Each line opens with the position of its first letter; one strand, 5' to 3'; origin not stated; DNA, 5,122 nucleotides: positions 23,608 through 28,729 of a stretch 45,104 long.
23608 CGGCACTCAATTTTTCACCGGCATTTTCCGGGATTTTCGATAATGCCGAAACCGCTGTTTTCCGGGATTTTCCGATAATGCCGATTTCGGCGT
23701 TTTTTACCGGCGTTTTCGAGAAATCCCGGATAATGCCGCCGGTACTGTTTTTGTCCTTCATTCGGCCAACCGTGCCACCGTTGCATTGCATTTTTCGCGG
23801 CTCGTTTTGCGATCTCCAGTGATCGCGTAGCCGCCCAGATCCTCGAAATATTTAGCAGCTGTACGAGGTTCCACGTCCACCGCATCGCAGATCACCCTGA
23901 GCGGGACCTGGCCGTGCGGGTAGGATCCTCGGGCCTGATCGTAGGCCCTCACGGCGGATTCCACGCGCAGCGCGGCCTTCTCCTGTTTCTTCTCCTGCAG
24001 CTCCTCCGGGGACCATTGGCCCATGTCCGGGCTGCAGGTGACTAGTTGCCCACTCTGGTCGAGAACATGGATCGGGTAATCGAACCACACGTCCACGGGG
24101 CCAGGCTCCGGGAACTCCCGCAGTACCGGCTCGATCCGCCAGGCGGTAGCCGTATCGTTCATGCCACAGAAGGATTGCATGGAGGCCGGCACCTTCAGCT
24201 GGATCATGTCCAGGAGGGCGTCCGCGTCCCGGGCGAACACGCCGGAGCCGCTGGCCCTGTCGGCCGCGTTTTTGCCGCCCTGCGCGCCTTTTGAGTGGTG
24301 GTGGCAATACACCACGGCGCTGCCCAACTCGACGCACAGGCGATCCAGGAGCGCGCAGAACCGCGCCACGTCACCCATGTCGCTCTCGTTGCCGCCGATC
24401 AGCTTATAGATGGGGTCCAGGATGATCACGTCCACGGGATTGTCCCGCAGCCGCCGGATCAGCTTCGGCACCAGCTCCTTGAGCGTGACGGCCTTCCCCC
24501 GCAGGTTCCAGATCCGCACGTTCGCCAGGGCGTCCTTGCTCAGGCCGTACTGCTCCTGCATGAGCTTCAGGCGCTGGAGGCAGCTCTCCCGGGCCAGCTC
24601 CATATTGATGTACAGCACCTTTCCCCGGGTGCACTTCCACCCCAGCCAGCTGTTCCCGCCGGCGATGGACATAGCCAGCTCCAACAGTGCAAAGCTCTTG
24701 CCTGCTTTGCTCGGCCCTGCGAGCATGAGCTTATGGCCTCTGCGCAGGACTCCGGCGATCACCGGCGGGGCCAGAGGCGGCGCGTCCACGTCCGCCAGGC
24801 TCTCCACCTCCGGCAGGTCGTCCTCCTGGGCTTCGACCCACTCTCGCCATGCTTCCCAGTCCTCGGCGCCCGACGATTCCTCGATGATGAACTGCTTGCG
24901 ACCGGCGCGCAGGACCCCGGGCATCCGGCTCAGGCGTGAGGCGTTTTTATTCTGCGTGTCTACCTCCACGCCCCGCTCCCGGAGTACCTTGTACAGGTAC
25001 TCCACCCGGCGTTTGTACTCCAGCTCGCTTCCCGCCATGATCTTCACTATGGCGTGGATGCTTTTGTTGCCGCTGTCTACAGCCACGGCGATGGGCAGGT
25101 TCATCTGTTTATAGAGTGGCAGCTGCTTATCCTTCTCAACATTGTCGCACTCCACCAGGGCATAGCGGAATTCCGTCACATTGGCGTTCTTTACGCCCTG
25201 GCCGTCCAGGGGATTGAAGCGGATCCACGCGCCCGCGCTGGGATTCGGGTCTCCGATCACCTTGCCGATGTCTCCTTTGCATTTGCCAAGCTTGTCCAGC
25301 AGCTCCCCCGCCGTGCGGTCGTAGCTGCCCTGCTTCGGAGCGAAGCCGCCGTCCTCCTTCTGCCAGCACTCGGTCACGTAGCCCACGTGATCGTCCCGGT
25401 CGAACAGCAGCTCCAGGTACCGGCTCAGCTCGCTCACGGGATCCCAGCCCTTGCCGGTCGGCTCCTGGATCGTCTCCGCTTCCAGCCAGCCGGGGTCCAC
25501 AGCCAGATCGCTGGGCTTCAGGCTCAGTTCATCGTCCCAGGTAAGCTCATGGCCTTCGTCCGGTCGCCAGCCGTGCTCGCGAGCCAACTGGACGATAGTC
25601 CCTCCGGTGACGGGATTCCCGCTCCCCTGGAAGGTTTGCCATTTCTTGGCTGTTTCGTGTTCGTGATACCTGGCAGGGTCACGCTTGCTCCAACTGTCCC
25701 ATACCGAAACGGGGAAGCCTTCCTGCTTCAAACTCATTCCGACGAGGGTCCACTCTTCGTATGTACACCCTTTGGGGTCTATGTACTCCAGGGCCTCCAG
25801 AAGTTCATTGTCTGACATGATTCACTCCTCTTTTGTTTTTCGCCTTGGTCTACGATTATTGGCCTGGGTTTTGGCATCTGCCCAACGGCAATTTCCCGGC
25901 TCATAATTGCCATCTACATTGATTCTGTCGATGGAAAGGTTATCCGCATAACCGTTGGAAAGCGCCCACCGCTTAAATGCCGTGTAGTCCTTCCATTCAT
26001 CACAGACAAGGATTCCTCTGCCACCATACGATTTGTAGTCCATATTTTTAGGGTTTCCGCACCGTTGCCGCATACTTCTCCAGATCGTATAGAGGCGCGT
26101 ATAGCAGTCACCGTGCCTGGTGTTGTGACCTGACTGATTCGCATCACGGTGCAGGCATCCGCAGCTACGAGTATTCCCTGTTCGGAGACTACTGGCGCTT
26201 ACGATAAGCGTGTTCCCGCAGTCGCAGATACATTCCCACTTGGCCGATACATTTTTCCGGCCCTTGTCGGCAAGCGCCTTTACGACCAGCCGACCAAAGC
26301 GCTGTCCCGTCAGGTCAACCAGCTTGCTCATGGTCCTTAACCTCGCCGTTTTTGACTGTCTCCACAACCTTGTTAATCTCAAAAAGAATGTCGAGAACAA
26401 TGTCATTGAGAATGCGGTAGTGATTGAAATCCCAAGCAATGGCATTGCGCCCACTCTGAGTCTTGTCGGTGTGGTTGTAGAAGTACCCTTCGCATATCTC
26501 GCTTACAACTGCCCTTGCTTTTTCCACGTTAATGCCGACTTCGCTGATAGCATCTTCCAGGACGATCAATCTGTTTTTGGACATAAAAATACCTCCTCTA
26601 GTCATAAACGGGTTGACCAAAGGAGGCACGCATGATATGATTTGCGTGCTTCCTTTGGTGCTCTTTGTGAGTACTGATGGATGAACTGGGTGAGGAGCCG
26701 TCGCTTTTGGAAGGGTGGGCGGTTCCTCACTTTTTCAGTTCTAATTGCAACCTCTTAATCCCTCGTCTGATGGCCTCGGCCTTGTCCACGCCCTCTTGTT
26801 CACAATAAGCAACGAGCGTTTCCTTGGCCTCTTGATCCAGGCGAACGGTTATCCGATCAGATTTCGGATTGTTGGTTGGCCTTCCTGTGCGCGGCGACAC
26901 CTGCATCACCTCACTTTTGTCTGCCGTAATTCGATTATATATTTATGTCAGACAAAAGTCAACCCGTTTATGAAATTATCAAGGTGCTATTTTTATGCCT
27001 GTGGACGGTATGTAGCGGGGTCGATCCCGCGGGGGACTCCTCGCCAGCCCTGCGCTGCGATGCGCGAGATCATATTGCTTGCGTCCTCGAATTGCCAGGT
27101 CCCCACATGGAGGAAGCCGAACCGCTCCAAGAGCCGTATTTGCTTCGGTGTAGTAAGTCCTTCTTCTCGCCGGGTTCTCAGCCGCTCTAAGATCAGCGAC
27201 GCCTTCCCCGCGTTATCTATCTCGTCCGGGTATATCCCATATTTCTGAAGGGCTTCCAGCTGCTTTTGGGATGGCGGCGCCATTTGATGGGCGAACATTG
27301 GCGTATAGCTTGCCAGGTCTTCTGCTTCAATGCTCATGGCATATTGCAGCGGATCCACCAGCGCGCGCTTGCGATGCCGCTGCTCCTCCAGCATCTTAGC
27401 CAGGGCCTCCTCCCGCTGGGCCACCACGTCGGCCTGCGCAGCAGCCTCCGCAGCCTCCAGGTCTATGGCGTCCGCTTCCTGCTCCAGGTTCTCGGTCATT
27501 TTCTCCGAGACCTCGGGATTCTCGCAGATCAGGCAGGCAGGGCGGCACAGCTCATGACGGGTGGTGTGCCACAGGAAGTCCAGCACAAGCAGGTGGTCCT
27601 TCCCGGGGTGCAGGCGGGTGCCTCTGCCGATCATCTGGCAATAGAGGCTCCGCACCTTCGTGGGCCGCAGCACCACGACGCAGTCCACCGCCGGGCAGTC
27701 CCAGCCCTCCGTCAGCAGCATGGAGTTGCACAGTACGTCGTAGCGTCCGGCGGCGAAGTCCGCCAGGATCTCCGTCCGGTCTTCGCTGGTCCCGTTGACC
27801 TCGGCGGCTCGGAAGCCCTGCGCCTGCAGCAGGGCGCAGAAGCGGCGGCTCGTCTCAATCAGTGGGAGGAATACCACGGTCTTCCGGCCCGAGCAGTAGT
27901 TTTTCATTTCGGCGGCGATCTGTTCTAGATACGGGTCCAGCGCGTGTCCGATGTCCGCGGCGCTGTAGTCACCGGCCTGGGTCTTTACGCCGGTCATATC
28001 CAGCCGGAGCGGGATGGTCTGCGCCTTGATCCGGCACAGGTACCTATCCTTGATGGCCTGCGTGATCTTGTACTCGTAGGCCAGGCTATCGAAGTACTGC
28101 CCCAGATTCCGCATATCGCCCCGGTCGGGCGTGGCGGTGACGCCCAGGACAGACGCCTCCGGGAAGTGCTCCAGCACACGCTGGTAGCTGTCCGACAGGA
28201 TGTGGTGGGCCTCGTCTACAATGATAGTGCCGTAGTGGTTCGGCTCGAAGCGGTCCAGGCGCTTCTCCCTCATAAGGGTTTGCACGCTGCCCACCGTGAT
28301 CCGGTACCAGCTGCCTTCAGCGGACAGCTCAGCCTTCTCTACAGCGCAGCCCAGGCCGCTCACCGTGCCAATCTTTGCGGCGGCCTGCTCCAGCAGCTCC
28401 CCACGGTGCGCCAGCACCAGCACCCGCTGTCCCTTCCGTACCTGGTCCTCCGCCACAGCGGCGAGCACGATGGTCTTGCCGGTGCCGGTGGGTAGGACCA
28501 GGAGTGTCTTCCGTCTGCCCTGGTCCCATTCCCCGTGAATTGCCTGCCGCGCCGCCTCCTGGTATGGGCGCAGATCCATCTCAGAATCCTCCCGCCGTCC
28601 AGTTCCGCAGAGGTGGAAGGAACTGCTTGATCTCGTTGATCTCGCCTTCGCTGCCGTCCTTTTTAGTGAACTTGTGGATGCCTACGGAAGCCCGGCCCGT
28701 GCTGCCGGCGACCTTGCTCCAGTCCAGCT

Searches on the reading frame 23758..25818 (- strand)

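Call 13: search_protein_families(library=phrogs, max_evalue=0.001, proteins=[window:23758-25818:-])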
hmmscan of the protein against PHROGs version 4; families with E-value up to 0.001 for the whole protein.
window:23758-25818:- (686 aa): 14 families
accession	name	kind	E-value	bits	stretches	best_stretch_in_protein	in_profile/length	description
phrog_2597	-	DNA, RNA and nucleotide metabolism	1.4e-260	867.9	2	2-545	3-551/747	DNA primase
phrog_906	-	DNA, RNA and nucleotide metabolism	3.9e-24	86.4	1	306-525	474-683/872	DNA polymerase/primase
phrog_239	-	DNA, RNA and nucleotide metabolism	8.3e-14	52.5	1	356-535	353-550/801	DNA primase/helicase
phrog_6012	-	DNA, RNA and nucleotide metabolism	8.8e-14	52.5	1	328-528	110-316/447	DNA helicase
phrog_25693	-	unknown function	2.1e-13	50.6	1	345-530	35-233/405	-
phrog_3123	-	unknown function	9.2e-13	48.6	1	353-526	333-524/583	-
phrog_2850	-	unknown function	2.2e-12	47.6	1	326-515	125-314/465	-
phrog_1284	-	unknown function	1.1e-10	42.4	1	354-478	28-146/306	-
phrog_19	-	DNA, RNA and nucleotide metabolism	2.7e-10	40.7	1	356-542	348-541/621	DnaB-like replicative helicase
phrog_3228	-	DNA, RNA and nucleotide metabolism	5.3e-10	39.3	1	324-528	339-544/766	replicative helicase-primase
phrog_13004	-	unknown function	1.6e-06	28.2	1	356-477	128-251/363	-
phrog_3022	-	DNA, RNA and nucleotide metabolism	0.00013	21.5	1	2-88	204-322/788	DNA primase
phrog_243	-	DNA, RNA and nucleotide metabolism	0.00042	20.3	0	442-513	121-196/273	DnaB-like replicative helicase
phrog_1366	-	unknown function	0.00072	20.2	0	363-410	16-52/307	-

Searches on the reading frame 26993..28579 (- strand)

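Call 13: search_protein_families(library=phrogs, max_evalue=0.001, proteins=[window:26993-28579:-])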
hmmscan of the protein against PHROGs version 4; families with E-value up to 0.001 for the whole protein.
window:26993-28579:- (528 aa): 8 families
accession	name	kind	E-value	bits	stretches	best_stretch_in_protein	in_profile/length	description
phrog_16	-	DNA, RNA and nucleotide metabolism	1.5e-103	348.8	1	1-520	271-748/986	DNA helicase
phrog_16694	-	unknown function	1.2e-25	90.7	2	2-200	274-500/1010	-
phrog_62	-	DNA, RNA and nucleotide metabolism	3.3e-14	52.3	1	1-151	695-849/1881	DNA helicase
phrog_9690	-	DNA, RNA and nucleotide metabolism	8.8e-14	52.2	1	116-336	41-269/306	DNA helicase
phrog_3830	-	unknown function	1.3e-08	34.5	1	4-200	268-487/1032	-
phrog_16259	-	DNA, RNA and nucleotide metabolism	1.2e-06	29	1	22-127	132-236/330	DNA helicase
phrog_27849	-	unknown function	2.6e-05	23.5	0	267-328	484-550/664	-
phrog_34481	-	unknown function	0.00051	20.9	0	32-94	60-121/132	-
